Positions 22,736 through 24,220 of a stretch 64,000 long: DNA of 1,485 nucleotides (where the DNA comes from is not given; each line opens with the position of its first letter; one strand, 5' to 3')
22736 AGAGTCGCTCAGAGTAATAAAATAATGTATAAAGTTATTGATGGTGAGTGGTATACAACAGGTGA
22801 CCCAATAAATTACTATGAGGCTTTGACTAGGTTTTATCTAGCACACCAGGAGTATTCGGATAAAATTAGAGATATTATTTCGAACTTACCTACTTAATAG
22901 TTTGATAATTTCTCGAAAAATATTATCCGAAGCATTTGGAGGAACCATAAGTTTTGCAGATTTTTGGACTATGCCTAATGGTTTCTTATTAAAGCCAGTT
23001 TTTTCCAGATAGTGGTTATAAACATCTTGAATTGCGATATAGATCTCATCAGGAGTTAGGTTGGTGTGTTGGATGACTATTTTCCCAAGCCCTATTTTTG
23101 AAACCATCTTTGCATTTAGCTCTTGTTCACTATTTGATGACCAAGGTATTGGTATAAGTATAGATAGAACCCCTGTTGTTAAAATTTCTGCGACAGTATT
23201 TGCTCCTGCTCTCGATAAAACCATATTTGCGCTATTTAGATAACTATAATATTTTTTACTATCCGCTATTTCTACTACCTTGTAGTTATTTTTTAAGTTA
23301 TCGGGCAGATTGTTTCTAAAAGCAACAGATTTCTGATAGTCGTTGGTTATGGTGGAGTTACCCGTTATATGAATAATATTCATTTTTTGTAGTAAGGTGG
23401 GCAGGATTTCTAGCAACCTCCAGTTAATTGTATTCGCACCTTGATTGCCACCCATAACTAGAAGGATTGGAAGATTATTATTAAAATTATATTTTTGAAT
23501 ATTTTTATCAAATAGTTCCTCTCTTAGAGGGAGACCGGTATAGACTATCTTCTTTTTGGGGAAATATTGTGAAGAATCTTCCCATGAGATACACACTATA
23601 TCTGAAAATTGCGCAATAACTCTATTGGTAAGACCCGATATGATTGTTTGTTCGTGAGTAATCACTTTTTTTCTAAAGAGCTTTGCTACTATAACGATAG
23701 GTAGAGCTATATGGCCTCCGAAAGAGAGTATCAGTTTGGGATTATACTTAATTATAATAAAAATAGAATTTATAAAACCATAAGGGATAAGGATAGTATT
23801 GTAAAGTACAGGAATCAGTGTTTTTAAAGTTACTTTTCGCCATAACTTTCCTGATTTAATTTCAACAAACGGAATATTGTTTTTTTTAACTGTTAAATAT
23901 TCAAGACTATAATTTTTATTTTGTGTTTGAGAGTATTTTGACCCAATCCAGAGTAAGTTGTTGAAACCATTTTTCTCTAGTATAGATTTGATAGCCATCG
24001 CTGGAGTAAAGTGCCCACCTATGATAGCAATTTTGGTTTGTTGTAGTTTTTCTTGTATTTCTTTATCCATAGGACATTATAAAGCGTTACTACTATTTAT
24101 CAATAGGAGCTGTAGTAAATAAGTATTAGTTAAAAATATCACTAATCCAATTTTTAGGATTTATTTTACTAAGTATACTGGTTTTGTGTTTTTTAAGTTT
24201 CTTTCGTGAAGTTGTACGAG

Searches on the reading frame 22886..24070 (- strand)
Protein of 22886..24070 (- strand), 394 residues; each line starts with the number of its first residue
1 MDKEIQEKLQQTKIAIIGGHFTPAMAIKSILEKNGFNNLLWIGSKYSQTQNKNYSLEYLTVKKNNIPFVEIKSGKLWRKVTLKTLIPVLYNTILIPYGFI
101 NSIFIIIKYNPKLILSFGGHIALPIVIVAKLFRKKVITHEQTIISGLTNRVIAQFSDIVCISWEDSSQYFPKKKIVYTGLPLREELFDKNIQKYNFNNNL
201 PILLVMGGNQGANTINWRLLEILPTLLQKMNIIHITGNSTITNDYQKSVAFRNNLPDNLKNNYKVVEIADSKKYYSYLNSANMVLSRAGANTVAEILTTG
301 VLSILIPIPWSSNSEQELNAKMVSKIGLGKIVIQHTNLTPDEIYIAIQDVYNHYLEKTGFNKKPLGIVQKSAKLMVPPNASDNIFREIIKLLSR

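Call 62: search_protein_families(library=pfam, proteins=[window:22886-24070:-], max_evalue=0.000001)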
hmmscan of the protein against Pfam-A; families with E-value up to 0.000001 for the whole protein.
window:22886-24070:- (394 aa): 2 families
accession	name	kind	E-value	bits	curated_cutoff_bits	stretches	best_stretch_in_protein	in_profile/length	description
PF04101.22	Glyco_tran_28_C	-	7.6e-25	88.3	22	1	203-355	2-145/166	Glycosyltransferase family 28 C-terminal domain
PF03033.26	Glyco_transf_28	-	5.8e-16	59.3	26.2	1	18-158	9-136/139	Glycosyltransferase family 28 N-terminal domain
